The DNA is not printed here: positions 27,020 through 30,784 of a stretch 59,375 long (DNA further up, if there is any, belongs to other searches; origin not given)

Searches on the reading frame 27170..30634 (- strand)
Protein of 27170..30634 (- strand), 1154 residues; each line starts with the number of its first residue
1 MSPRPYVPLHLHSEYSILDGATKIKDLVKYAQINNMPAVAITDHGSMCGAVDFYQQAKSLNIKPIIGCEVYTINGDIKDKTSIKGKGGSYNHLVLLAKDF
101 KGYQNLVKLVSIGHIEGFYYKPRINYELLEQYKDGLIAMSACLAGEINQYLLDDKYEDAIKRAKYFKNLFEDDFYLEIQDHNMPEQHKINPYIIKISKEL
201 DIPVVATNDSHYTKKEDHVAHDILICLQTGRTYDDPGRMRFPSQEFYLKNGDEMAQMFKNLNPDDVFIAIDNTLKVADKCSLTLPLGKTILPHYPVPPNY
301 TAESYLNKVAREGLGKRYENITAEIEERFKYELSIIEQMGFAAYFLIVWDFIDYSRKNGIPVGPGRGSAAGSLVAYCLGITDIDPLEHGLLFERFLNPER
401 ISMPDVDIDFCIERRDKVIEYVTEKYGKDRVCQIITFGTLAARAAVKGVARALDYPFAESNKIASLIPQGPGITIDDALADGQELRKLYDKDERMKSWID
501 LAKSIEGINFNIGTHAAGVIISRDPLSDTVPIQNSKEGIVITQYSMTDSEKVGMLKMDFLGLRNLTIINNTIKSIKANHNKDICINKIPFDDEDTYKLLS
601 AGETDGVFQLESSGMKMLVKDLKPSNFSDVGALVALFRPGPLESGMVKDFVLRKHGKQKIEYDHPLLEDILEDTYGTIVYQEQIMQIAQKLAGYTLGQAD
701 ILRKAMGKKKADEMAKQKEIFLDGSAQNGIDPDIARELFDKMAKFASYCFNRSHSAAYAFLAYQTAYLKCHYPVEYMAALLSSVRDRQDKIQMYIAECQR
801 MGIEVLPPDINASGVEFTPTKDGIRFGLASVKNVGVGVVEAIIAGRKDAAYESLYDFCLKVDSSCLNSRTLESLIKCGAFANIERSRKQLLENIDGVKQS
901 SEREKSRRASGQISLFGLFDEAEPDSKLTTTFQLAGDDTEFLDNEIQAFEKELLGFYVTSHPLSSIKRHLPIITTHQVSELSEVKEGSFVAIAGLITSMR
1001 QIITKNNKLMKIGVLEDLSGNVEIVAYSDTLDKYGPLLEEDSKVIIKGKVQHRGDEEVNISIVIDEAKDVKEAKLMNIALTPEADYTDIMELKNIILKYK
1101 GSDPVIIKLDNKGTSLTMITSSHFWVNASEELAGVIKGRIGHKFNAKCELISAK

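Call 50: search_protein_families(library=pfam, proteins=[window:27170-30634:-], max_evalue=0.00001)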
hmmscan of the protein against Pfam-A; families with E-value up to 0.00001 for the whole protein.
window:27170-30634:- (1154 aa): 5 families
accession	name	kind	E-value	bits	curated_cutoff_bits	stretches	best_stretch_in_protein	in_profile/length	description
PF07733.18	DNA_pol3_alpha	-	6.2e-104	347.7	23.9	1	304-561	1-260/260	Bacterial DNA polymerase III alpha NTPase domain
PF17657.6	DNA_pol3_finger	-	1.5e-66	223.2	22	1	564-729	1-166/166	Bacterial DNA polymerase III alpha subunit finger domain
PF02811.25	PHP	-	5e-57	193.2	26.4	1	9-181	2-164/164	PHP domain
PF14579.12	HHH_6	-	8.8e-28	96.8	25.6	1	802-890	1-90/90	Helix-hairpin-helix motif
PF01336.31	tRNA_anti-codon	-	1.1e-09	38.5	27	1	990-1068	1-73/75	OB-fold nucleic acid binding domain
